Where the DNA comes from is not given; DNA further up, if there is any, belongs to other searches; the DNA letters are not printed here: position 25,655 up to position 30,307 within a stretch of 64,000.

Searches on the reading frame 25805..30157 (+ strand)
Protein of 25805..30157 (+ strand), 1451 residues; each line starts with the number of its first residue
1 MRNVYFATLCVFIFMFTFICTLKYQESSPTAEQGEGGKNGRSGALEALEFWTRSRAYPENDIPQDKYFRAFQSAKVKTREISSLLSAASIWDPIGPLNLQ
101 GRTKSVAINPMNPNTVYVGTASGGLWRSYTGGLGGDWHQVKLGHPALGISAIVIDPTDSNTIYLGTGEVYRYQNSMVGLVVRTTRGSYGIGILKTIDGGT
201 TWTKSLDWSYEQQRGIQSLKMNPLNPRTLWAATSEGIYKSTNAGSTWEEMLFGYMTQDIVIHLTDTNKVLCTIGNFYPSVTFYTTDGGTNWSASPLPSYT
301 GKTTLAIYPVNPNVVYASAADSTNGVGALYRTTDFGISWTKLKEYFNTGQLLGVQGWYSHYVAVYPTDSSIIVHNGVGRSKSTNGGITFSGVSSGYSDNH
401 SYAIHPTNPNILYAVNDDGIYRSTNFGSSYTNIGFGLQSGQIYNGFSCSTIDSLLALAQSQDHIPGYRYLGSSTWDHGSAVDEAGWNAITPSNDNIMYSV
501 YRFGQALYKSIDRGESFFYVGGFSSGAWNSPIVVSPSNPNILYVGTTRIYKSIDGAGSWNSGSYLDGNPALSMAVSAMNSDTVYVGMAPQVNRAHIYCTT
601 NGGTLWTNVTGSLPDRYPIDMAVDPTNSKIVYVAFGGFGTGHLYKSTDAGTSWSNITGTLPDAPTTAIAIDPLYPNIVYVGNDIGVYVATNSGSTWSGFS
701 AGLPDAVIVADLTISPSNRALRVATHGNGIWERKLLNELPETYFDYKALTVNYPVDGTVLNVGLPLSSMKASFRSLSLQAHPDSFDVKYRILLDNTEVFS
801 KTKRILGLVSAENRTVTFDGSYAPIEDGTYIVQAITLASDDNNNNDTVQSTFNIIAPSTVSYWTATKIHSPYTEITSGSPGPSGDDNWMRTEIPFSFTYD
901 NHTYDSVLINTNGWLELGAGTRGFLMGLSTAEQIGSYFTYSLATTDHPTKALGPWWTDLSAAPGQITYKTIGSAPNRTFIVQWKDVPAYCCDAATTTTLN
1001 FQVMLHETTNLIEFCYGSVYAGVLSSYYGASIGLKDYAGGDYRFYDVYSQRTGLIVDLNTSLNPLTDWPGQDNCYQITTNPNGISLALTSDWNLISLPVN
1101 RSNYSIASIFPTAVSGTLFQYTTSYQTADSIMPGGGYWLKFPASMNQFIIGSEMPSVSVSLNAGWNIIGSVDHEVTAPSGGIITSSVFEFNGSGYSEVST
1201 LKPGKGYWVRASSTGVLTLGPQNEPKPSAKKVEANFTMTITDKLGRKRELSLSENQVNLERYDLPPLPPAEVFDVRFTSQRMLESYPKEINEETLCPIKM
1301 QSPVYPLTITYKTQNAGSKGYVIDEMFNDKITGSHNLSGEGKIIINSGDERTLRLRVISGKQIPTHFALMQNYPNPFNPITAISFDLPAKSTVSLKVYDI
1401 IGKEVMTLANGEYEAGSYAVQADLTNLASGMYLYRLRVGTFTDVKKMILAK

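Call 8: search_protein_families(library=pfam, proteins=[window:25805-30157:+], max_evalue=0.001)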
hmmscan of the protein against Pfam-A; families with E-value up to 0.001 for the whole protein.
window:25805-30157:+ (1451 aa): 2 families
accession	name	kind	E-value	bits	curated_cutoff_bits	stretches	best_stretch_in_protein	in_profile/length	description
PF15902.12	Sortilin-Vps10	-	1.5e-25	90.3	33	2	237-348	3-118/446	Sortilin, neurotensin receptor 3,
PF18962.6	Por_Secre_tail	-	2.6e-10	40.9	27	1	1373-1448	2-74/75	Secretion system C-terminal sorting domain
